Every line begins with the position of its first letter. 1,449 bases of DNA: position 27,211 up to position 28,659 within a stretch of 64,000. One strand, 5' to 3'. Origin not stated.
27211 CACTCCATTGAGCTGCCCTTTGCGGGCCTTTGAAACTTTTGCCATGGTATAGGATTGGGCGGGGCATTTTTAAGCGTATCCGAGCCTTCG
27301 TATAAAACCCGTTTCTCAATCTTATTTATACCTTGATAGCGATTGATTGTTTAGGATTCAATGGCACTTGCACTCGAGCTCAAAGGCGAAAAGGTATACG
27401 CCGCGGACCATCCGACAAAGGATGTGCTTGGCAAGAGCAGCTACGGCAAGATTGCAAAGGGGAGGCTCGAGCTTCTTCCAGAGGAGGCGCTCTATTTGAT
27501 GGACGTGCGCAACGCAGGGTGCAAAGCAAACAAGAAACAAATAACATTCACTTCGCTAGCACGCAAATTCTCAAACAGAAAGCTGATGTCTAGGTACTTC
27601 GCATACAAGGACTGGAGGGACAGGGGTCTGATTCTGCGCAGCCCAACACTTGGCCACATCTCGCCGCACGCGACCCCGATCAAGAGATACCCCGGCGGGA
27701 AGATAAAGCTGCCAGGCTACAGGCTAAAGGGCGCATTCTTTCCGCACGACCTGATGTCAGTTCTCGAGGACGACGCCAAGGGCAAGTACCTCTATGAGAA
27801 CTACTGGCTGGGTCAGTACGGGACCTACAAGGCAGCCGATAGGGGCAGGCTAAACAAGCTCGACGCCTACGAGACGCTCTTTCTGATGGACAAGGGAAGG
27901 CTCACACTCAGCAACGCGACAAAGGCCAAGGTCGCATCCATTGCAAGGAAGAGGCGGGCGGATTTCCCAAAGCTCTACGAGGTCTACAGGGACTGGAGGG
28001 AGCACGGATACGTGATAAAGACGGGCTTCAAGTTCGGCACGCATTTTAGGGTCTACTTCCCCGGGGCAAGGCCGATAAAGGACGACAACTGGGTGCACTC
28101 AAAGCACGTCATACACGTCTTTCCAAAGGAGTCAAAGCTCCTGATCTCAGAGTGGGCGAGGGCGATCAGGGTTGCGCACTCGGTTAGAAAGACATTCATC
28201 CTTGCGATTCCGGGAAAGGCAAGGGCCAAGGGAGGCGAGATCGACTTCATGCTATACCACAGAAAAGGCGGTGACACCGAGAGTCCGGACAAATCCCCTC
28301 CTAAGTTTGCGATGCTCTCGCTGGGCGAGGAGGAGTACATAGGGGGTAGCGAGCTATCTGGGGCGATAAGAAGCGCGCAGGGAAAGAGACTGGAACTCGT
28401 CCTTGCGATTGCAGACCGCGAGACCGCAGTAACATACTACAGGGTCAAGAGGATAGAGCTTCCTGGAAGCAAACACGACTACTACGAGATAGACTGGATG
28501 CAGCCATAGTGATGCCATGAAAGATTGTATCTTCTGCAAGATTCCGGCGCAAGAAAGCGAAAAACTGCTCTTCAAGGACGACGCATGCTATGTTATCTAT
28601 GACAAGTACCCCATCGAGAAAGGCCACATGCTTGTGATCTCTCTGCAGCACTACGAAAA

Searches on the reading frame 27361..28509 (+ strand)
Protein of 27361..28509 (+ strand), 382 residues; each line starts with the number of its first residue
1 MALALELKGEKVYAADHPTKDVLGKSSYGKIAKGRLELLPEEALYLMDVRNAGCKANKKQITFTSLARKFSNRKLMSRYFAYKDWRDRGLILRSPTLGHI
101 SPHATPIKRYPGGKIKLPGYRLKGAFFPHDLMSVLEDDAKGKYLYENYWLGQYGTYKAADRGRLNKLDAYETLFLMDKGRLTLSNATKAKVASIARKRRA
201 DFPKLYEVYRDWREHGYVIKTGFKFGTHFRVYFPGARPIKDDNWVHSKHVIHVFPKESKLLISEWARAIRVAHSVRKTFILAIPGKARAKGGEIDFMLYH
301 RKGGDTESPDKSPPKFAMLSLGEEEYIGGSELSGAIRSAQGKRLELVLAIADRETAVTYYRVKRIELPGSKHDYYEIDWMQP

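Call 26: search_protein_families(library=pfam, proteins=[window:27361-28509:+], max_evalue=0.00001)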
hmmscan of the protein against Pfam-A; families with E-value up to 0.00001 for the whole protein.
window:27361-28509:+ (382 aa): 3 families
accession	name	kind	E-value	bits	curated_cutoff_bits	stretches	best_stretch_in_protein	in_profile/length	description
PF01974.23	tRNA_int_endo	-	2.4e-31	108.1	27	1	202-284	1-77/85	tRNA intron endonuclease, catalytic C-terminal domain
PF02778.19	tRNA_int_endo_N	-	5e-11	42.4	21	1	6-48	4-48/67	tRNA intron endonuclease, N-terminal domain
PF12928.12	tRNA_int_end_N2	-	1.1e-08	35.5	24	0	26-48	38-61/69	tRNA-splicing endonuclease subunit sen54 N-term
